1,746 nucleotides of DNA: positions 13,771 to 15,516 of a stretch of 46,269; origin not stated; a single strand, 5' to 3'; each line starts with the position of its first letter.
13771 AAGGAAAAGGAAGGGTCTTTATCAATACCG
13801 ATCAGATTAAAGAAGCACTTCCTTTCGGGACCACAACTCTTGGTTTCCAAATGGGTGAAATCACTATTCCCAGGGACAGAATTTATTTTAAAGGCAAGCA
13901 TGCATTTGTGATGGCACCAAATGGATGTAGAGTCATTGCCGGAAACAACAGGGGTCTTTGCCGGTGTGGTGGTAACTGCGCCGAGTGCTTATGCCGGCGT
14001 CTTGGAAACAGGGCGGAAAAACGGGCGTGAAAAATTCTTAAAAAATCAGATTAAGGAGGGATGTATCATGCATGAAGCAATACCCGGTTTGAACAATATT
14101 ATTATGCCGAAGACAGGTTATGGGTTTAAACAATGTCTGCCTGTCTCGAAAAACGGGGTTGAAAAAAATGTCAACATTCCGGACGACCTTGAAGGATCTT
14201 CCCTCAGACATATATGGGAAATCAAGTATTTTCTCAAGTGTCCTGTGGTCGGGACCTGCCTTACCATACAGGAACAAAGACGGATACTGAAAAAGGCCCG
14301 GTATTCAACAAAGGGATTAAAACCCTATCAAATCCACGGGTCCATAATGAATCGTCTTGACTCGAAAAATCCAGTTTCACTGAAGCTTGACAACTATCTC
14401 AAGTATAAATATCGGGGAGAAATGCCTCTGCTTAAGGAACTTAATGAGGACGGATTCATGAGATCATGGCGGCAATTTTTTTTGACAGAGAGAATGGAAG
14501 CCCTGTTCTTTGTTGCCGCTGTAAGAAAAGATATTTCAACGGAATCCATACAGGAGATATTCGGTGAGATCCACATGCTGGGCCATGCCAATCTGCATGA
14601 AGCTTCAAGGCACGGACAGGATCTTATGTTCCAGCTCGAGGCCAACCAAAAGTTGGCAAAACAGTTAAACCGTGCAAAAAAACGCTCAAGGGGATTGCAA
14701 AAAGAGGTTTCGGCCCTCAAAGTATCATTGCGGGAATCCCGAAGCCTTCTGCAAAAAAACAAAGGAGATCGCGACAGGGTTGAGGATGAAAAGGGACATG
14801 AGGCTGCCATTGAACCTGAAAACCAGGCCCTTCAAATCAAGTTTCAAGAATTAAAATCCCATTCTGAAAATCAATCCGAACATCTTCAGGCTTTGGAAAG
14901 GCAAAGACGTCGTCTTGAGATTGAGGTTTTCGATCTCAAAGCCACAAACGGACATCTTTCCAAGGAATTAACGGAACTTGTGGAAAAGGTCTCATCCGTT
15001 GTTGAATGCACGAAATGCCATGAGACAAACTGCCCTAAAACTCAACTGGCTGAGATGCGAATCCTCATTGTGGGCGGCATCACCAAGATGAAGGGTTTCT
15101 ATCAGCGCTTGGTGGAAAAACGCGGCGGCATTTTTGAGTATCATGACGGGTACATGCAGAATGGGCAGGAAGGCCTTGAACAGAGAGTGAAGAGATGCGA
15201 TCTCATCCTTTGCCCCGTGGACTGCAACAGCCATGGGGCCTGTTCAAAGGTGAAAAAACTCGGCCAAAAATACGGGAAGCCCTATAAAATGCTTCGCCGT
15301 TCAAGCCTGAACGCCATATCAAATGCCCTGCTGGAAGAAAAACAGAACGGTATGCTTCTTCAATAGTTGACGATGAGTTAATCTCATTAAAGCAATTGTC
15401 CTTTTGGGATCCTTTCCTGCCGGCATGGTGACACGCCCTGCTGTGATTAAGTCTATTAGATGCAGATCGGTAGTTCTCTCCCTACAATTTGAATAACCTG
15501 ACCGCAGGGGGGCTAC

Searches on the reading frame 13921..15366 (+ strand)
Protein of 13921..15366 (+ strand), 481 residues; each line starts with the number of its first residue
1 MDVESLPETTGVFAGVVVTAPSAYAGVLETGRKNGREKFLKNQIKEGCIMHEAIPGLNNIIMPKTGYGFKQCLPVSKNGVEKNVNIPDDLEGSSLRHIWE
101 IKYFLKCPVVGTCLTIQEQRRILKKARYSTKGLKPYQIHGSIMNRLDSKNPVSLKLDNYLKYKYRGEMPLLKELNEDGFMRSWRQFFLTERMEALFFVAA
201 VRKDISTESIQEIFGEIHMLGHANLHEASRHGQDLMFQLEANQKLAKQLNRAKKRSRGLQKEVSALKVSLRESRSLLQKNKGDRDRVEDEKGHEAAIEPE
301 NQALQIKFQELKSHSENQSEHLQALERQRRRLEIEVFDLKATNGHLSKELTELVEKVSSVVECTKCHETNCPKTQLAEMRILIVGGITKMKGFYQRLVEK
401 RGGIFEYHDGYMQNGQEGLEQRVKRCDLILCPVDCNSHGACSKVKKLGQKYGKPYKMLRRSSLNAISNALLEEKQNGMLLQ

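Call 20: search_protein_families(library=pfam, proteins=[window:13921-15366:+], max_evalue=0.0001)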
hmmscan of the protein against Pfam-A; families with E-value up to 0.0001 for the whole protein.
window:13921-15366:+ (481 aa): 1 family
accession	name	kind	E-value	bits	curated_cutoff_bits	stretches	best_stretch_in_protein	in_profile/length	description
PF10087.14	DUF2325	-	2.7e-26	92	33.6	1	380-470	1-91/94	Uncharacterized protein conserved in bacteria (DUF2325)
